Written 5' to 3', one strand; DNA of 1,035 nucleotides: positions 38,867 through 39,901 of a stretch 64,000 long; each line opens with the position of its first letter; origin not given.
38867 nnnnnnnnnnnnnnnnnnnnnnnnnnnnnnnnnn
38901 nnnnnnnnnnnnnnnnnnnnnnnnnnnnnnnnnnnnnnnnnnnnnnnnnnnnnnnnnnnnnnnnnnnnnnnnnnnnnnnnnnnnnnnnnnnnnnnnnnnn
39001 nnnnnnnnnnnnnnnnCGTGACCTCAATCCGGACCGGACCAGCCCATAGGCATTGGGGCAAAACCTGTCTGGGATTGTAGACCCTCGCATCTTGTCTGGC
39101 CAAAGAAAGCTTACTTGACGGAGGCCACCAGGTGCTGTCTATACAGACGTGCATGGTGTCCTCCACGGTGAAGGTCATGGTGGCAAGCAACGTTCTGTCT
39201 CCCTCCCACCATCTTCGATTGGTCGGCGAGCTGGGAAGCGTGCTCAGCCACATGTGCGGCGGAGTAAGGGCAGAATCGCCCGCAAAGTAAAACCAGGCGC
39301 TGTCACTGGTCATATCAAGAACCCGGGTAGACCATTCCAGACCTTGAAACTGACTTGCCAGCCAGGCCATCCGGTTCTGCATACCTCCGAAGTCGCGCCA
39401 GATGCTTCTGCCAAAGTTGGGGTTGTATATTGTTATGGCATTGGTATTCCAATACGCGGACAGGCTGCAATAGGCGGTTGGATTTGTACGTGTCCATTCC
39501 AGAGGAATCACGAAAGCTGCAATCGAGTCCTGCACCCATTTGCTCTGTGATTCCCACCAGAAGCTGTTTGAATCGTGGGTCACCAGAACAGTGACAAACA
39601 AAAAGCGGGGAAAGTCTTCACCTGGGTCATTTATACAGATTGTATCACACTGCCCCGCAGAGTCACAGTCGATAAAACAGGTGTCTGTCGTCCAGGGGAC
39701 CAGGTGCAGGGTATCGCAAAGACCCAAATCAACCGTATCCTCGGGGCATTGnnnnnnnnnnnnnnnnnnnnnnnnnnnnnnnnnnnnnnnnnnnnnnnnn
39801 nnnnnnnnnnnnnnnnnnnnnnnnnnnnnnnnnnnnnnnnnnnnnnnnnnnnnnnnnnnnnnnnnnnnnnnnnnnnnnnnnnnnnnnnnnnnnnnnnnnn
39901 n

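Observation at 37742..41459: Two paralogs share an undescribed ~300-aa Cys-rich N-terminal domain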

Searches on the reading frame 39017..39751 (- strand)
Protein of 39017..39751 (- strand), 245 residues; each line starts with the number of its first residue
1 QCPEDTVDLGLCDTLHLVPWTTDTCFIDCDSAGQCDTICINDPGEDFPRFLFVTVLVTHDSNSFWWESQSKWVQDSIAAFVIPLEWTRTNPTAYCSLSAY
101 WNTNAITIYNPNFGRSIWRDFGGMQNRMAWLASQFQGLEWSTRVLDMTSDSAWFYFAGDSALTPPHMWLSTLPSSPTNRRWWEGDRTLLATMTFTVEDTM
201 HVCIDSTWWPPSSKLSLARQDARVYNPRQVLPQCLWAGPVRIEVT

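Call 6: find_homologous_proteins(query=window:39017-39751:-, max_evalue=0.001)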
Query seq(245 aa) (245 aa): 85 proteins with E <= 0.001 among 280 candidates.
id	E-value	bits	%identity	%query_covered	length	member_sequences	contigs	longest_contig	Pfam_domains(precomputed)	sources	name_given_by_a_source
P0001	5.5e-100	353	62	99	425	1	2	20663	PF00404.25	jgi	jgi:hypothetical protein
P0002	2.8e-93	331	60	98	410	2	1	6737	PF18962.8,PF13860.13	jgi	jgi:hypothetical protein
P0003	8.8e-90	319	61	93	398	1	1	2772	PF18962.8,PF13860.13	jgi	jgi:hypothetical protein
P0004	1.3e-89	319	58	98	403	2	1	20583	PF18962.8,PF13860.13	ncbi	-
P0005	1.9e-89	318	58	98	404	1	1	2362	PF18962.8,PF13860.13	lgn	-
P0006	2.9e-88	314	60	94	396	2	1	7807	PF18962.8,PF13860.13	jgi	jgi:hypothetical protein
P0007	5.6e-85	304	56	98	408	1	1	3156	PF13860.13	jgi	jgi:hypothetical protein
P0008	1.3e-84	302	61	97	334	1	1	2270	-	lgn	-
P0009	1.8e-84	302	57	98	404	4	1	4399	PF18962.8,PF13860.13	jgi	jgi:hypothetical protein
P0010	1.4e-82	296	59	93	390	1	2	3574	PF18962.8,PF13860.13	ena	-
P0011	4.2e-82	294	57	100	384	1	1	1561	PF18962.8,PF13860.13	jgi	jgi:hypothetical protein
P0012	5.8e-80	287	66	76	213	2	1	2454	-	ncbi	ncbi:MAG: hypothetical protein ACE5KJ_04990, partial [Candidatus Zixiibacteriota bacterium]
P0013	1.1e-76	276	53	99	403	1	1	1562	PF00404.25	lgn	-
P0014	1.9e-75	272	56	97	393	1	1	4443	PF18962.8,PF13860.13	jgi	jgi:hypothetical protein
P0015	6.4e-75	271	51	100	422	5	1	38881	PF00404.25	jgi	jgi:hypothetical protein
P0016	1.5e-74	269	55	98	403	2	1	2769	PF18962.8,PF13860.13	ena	-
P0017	2.0e-73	266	57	84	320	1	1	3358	PF18962.8,PF13860.13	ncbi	-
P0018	2.3e-73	266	54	96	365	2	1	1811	PF18962.8,PF13860.13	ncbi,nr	ncbi:MAG: T9SS type A sorting domain-containing protein [candidate division Zixibacteria bacterium]|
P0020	8.5e-66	241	53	95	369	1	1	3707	PF18962.8,PF13860.13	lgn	-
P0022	4.2e-64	235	51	95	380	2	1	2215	PF18962.8,PF13860.13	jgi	-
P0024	2.3e-62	229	49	95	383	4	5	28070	PF18962.8,PF13860.13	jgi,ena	-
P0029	3.2e-57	213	47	96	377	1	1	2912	PF18962.8,PF13860.13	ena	-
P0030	6.3e-53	199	46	93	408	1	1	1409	PF13585.13,PF18962.8,PF13860.13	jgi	jgi:hypothetical protein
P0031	4.4e-52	196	49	96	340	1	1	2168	PF13585.13,PF18962.8,PF13860.13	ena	-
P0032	8.2e-52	195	46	94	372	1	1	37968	PF18962.8,PF13860.13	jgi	jgi:hypothetical protein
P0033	3.8e-51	193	45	97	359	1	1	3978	PF18962.8,PF13860.13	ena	-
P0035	3.4e-50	190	44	94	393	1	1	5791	PF18962.8,PF13860.13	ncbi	-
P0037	3.5e-48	183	44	94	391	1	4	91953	PF18962.8,PF13860.13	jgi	jgi:hypothetical protein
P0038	2.4e-47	180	42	94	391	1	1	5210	PF18962.8,PF13860.13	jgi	jgi:hypothetical protein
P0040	1.2e-43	168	41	96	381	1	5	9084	PF18962.8,PF13860.13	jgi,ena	-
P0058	2.4e-34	138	40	96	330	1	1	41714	PF13585.13,PF18962.8,PF13860.13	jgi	-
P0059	3.3e-34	137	60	44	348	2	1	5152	PF18962.8,PF13860.13,PF12371.15,PF22544.3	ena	-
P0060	3.5e-34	137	39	93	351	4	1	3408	PF13585.13,PF18962.8,PF13860.13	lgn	-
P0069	1.5e-30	125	40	99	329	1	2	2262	PF18962.8,PF13860.13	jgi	jgi:hypothetical protein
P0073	7.2e-30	123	41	96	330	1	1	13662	PF13585.13,PF18962.8,PF13860.13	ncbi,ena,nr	ncbi:MAG: T9SS type A sorting domain-containing protein [candidate division Zixibacteria bacterium]|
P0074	1.1e-28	119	38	96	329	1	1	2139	PF18962.8,PF13860.13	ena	-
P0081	7.2e-19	87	36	73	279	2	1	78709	PF00404.25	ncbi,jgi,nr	ncbi:MAG: hypothetical protein AMJ91_03235 [candidate division Zixibacteria bacterium SM23_73_3]|nr:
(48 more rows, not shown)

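Call 8: search_solved_structures(query=window:39017-39751:-, max_evalue=10)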
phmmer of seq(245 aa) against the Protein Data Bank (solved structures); distinct sequences matched with E-value up to 10: 1.
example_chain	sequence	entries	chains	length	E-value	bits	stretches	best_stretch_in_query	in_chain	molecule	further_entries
3gtn_A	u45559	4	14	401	0.98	12.5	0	199-234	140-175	Glucuronoxylanase xynC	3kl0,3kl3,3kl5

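Call 17: predict_structure(alignment_id=A1)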
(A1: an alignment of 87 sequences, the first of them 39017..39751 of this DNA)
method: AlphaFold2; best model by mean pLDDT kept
length: 245 residues; sequences in the alignment: 87
mean_pLDDT: 94.4   pTM: 0.89
mean pLDDT of the five models: 94.4, 93.5, 93.3, 93.3, 93.2
residues with pLDDT >= 90: 214; 70-90: 30; 50-70: 1; < 50: 0
segments of 3 or more residues with pLDDT < 50: none
pLDDT, mean of each block of 10 residues (from residue 1): 83 96 91 92 94 97 94 96 98 97 96 96 96 97 96 94 96 97 93 98 94 91 95 95 85
secondary structure, 60 per line:
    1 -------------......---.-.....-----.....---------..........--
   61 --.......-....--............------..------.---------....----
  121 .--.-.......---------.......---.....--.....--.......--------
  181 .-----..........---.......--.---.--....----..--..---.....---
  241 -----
elements in order: E14-19 E25-29 E35-39 E49-58 E63-66 E71-74 E77-88 H127-132 E142-148 E152-156 E159-163 E166-172 E187-196 E200-206 E216-219 E233-237

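Call 21: fold_search(model_id=the predicted structure, library=pdb)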
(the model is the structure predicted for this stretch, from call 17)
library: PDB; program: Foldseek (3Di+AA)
matches with E <= 10: 604; with E <= 0.001: 1
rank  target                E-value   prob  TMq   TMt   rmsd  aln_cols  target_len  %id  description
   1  3anz_C                7.8e-04  0.84  0.26  0.22  26.5       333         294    7  Crystal Structure of alpha-hemolysin (released 2011-06-22)
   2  8jx2_A                1.0e-03  0.77  0.25  0.22  25.9       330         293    9  alpha-Hemolysin(G122S/K147R)-SpyTag/SpyCatcher head to head 14-mer (released 2024-07-03)
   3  3anz_A                1.1e-03  0.82  0.27  0.23  25.3       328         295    7  Crystal Structure of alpha-hemolysin (released 2011-06-22)
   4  6rhv_G                1.1e-03  0.69  0.22  0.20  23.5       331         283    6  Crystal structure of mouse CD11b I-domain (CD11b-I) in complex with Staphylococcus aureus octameric bi-component leuko (released 2019-12-18)
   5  4tw1_C                1.1e-03  0.80  0.25  0.22  22.0       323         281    7  Crystal structure of the octameric pore complex of the Staphylococcus aureus Bi-component Toxin LukGH (released 2014-11-12)
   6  9kg0_A                1.1e-03  0.77  0.24  0.21  23.2       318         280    8  Alpha-hemolysin heptameric late pre-pore state derived from 10:0 PC/Sphingomyelin liposomes (released 2025-06-11)
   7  4p24_D                1.1e-03  0.77  0.26  0.23  25.3       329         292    9  pore forming toxin (released 2015-03-11)
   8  4tw1_A                1.1e-03  0.75  0.24  0.22  22.2       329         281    7  Crystal structure of the octameric pore complex of the Staphylococcus aureus Bi-component Toxin LukGH (released 2014-11-12)
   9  7o1q_A                1.4e-03  0.66  0.24  0.21  24.9       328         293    9  Amyloid beta oligomer displayed on the alpha hemolysin scaffold (released 2021-04-14)
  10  4tw1_K                1.5e-03  0.66  0.24  0.22  23.1       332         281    7  Crystal structure of the octameric pore complex of the Staphylococcus aureus Bi-component Toxin LukGH (released 2014-11-12)
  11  9shr                  1.7e-03  0.84  0.28  0.25  19.9       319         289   10  Alpha-Hemolysin of S.aureus (monomer) in complex with the small molecule N-(3-(Diethylamino)propyl)-1-(6-(p-tolyl)imidaz (released 2026-03-04)
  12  6rhw_G                1.8e-03  0.69  0.26  0.24  20.5       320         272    6  Crystal structure of human CD11b I-domain (CD11b-I) in complex with Staphylococcus aureus octameric bi-component leuko (released 2019-12-18)
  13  4p1y_A                2.1e-03  0.72  0.26  0.24  20.3       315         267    6  Crystal structure of staphylococcal gamma-hemolysin prepore (released 2014-10-01)
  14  4p1y_C                2.4e-03  0.72  0.26  0.24  20.2       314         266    6  Crystal structure of staphylococcal gamma-hemolysin prepore (released 2014-10-01)
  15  4tw1_O                2.4e-03  0.51  0.22  0.19  24.0       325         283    7  Crystal structure of the octameric pore complex of the Staphylococcus aureus Bi-component Toxin LukGH (released 2014-11-12)
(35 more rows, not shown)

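Call 23: search_solved_structures(query=A1, max_evalue=10)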
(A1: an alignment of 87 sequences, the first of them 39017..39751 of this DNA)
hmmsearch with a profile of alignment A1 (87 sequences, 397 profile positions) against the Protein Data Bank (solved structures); distinct sequences matched with E-value up to 10: 31.
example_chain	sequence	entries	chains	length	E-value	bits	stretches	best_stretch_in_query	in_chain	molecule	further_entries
3ul4_B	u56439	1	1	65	1.6e-05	27.3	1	310-367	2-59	Cellulosome enzyme, dockerin type I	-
4dh2_B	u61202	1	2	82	5.2e-05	25.6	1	312-368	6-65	Dockerin type 1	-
2y3n_B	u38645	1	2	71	0.0001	24.6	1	311-371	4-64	CELLULOSOMAL FAMILY-48 PROCESSIVE GLYCOSIDE HYDROLASE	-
5lxv_B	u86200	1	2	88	0.00032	23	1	310-368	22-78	Carbohydrate-binding protein WP_009985128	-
8x39_A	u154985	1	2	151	0.00058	22.1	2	307-367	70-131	Serine protease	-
8x3a_A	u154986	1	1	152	0.00059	22.1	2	307-367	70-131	Serine protease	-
4fl4_A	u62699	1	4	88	0.0011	21.3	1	312-368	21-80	Glycoside hydrolase family 9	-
5nrk_B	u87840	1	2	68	0.0015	20.8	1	314-367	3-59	DocCel5: Type I dockerin repeat domain from A. cellulolyticus family 5 endoglucanase WP_01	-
6kg9_A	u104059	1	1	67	0.0017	20.6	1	311-368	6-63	And cellulose-binding endoglucanase family 9 CelL ortholog dockerin domain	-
1daq_A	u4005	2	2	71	0.0019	20.4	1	311-368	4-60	ENDOGLUCANASE SS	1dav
2mte_A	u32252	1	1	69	0.0022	20.2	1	312-368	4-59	Cellulose 1,4-beta-cellobiosidase (reducing end) CelS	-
6kgc_B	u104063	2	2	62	0.0048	19.1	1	312-366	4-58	And cellulose-binding endoglucanase family 9 CelL ortholog dockerin domain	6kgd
5nrm_B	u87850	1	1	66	0.0054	18.9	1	314-367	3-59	DocCel5: Type I dockerin repeat domain from A. cellulolyticus family 5 endoglucanase WP_01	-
6kge_D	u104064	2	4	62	0.0055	18.9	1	312-366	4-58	And cellulose-binding endoglucanase family 9 CelL ortholog dockerin domain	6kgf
4cj0_A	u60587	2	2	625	0.011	17.9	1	310-368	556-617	ENDOGLUCANASE D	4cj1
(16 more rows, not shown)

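Call 27: search_protein_representatives(alignment_id=A1)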
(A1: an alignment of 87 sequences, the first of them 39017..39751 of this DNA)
Query: 87 sequences, 397 profile positions. Proteins with E-value up to 0.001 (for the whole library): 126463; up to 1e-10: 10798; up to 1e-30: 312. The best 150 are listed.
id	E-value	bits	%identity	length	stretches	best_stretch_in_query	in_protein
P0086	2.1e-194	662.4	-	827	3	34-246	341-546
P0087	4.6e-181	618.5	-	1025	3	6-233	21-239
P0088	3.7e-158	543.1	-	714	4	11-313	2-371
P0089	1.8e-156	537.5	-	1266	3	10-310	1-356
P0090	4.2e-156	536.3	-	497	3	10-242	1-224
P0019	4.3e-151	519.8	-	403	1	10-376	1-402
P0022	1.3e-135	468.8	-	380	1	10-330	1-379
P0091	4.1e-135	467.2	-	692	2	10-323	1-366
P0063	7.3e-135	466.4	-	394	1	10-376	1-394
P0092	4.2e-132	457.3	-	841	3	10-324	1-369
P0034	3.6e-129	447.6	-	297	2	9-245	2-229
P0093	1.3e-127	442.5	-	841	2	10-310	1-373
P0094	2.5e-127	441.5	-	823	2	10-240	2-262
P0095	1.1e-126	439.5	-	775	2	10-324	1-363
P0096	7.4e-124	430.1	-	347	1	10-330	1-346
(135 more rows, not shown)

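Call 29: search_protein_families(library=pfam, alignment_id=A1, max_evalue=10)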
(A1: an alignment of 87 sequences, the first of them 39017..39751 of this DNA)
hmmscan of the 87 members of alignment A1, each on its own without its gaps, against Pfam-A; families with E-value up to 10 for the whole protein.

A. member 1, window:39017-39751:- (245 aa): 0 families

B. families by the number of members that match (of 87 scanned): 49 families (the first 25 are shown)
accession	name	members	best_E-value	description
PF00404.24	Dockerin_1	38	3.9e-13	Dockerin type I domain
PF13860.13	FlgD_ig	31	3e-12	FlgD Ig-like domain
PF18962.6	Por_Secre_tail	31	1.6e-09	Secretion system C-terminal sorting domain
PF13585.12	CHU_C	31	9.9e-06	CHU_C Type IX secretion signal domain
PF00036.39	EF-hand_1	14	0.00021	EF hand domain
PF13405.12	EF-hand_6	12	0.0029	EF-hand domain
PF13202.12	EF-hand_5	10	0.025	EF hand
PF13499.12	EF-hand_7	8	0.0082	EF-hand domain pair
PF10342.15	Kre9_KNH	5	0.04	Kre9/KNH-like N-terminal Ig-like domain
PF11649.13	T4_neck-protein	5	0.051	Virus neck protein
PF13517.12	FG-GAP_3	3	0.0036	FG-GAP-like repeat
PF18524.6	HPIP_like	3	0.0086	High potential iron-sulfur protein like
PF22544.2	HYDIN_VesB_CFA65-like_Ig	2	1e-06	HYDIN/CFA65/VesB-like, Ig-like domain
PF01342.26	SAND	2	0.013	SAND domain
PF14610.12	Psg1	2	0.023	Ykl077w/Psg1 (Pma1 Stabilization in Golgi)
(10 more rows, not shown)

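Call 32: search_protein_families(library=pfam, alignment_id=A2, max_evalue=0.0001)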
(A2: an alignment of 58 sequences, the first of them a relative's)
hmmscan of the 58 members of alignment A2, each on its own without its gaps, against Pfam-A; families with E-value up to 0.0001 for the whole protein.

A. member 1, P0086 (827 aa): 1 family
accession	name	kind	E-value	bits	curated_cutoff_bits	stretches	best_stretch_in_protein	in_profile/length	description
PF00404.24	Dockerin_1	-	4.8e-07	30.3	22.9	1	765-818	2-56/57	Dockerin type I domain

B. families by the number of members that match (of 58 scanned): 39 families (the first 25 are shown)
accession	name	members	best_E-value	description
PF00404.24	Dockerin_1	31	1.9e-16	Dockerin type I domain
PF13860.13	FlgD_ig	16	2.1e-13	FlgD Ig-like domain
PF18962.6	Por_Secre_tail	15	2e-08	Secretion system C-terminal sorting domain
PF13585.12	CHU_C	7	1.2e-06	CHU_C Type IX secretion signal domain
PF18911.6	PKD_4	5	2.2e-65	PKD domain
PF13517.12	FG-GAP_3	4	4.9e-60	FG-GAP-like repeat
PF00801.26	PKD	4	2.9e-43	PKD domain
PF01839.29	FG-GAP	4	1.7e-23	FG-GAP repeat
PF17963.7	Big_9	4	6.8e-10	Bacterial Ig domain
PF13229.12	Beta_helix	3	4.2e-44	Right handed beta helix region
PF24595.1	DUF7619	3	2.2e-42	Domain of unknown function (DUF7619)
PF10342.15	Kre9_KNH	3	2.1e-10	Kre9/KNH-like N-terminal Ig-like domain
PF05048.19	NosD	2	1.9e-48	Periplasmic copper-binding protein (NosD)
PF13205.12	Big_5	2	7.3e-19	Bacterial Ig-like domain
PF05345.18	He_PIG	2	6.6e-09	Putative Ig domain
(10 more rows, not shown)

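Call 35: find_encoding_contigs(protein=P0081, flank=10000, max_places=3)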
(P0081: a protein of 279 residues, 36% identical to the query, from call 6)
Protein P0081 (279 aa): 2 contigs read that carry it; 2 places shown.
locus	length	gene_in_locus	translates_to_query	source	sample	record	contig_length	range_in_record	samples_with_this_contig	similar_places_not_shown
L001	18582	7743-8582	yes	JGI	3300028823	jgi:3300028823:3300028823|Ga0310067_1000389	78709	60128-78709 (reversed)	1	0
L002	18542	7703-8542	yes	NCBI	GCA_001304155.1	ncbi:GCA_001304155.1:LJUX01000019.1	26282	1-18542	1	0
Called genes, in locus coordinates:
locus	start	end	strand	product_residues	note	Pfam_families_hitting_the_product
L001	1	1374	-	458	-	?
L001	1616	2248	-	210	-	-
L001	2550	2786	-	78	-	PF10387:DUF2442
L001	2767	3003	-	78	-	PF13711:DUF4160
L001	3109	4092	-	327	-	PF04471:Mrr_cat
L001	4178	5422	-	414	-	PF01964:ThiC_Rad_SAM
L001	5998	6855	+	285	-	PF00404:Dockerin_1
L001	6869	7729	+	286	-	PF00404:Dockerin_1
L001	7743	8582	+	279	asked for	PF00404:Dockerin_1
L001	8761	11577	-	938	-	PF13620:CarboxypepD_reg (weak), PF13715:CarbopepD_reg_2 (faint), PF17210:SdrD_B (faint), PF17802:SpaA (faint), PF22904:NOMO1-like_2nd (faint)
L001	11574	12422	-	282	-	-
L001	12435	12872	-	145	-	-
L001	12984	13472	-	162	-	-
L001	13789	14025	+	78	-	-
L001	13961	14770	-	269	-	PF03819:MazG, PF01503:PRA-PH (weak), PF03819:MazG (weak)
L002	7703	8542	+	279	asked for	PF00404:Dockerin_1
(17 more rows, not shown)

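Call 40: find_related_loci(query=A3, collection=genome_contigs, flank=6000)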
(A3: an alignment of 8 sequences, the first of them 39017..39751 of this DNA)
Query A3 (245 aa) in genome_contigs; peptide patterns used: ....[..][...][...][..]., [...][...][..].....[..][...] (x = any residue, [..] = any of these).
18 stretches matched a pattern; 6 encode a relative of the query (tblastn E <= 1e-3); 6 distinct loci.
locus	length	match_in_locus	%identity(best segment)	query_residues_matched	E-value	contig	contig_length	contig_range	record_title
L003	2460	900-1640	63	2-245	9e-108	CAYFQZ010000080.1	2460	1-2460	MAG TPA_asm: uncultured Ignavibacteria bacterium isolate ERP108616_co1_151 genome assembly, contig: k119_1320919, whole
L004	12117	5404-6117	44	6-235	4e-57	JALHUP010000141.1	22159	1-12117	MAG: Candidatus Zixiibacteriota bacterium isolate PFL53 seq_958349, whole genome shotgun sequence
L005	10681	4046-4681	44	1-210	3e-52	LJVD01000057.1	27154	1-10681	MAG: candidate division Zixibacteria bacterium SM1_73 WOR1_30_36_5495, whole genome shotgun sequence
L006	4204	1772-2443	44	1-232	2e-51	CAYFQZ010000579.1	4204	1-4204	MAG TPA_asm: uncultured Ignavibacteria bacterium isolate ERP108616_co1_151 genome assembly, contig: k119_504385, whole g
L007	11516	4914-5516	39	1-235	1e-46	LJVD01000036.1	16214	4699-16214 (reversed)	MAG: candidate division Zixibacteria bacterium SM1_73 WOR1_30_36_3319, whole genome shotgun sequence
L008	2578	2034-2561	48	2-172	2e-42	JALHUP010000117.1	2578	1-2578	MAG: Candidatus Zixiibacteriota bacterium isolate PFL53 seq_789706, whole genome shotgun sequence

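Call 63: find_encoding_contigs(protein=P0037, flank=10000, max_places=1)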
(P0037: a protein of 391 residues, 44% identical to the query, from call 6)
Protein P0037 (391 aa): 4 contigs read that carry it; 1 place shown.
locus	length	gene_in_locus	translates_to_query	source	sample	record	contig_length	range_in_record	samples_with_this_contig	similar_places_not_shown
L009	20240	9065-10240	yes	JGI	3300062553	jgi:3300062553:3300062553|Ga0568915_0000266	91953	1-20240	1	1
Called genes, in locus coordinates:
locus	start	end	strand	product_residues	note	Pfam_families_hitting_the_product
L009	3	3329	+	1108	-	?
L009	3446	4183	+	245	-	-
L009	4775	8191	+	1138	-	PF00404:Dockerin_1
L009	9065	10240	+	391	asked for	PF18962:Por_Secre_tail (weak), PF13860:FlgD_ig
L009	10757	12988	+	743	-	PF01301:Glyco_hydro_35, PF02449:Glyco_hydro_42, PF22369:GLMA_2nd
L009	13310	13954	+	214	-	PF07998:Peptidase_M54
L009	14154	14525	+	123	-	-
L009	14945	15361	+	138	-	-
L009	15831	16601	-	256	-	PF18912:DZR_2, PF00156:Pribosyltran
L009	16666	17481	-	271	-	PF01790:LGT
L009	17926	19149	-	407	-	PF01098:FTSW_RODA_SPOVE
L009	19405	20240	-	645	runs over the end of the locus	PF03717:PBP_dimer, PF00905:Transpeptidase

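Call 64: find_encoding_contigs(protein=P0015, flank=10000, max_places=1)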
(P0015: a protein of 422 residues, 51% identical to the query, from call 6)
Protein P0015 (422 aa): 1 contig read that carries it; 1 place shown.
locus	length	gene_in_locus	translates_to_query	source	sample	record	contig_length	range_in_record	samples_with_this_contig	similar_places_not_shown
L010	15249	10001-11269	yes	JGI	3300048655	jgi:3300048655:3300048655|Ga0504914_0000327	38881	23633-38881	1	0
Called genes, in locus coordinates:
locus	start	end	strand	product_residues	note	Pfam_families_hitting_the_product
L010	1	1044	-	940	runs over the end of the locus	PF00005:ABC_tran (faint), PF01637:ATPase_2 (faint), PF02463:SMC_N (faint), PF03193:RsgA_GTPase (faint), PF13191:AAA_16 (faint), PF13555:AAA_29 (faint), PF17760:UvrA_inter, PF17755:UvrA_DNA-bind, +2 more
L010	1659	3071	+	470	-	PF03349:Toluene_X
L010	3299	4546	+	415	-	PF00756:Esterase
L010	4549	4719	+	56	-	-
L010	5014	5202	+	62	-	PF01165:Ribosomal_S21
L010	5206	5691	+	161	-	PF09424:YqeY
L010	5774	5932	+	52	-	-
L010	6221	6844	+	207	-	PF02674:Colicin_V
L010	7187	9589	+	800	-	PF00488:MutS_V, PF01713:Smr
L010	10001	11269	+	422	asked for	PF00404:Dockerin_1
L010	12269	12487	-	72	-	-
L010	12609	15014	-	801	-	PF08126:Propeptide_C25, PF01364:Peptidase_C25, PF00404:Dockerin_1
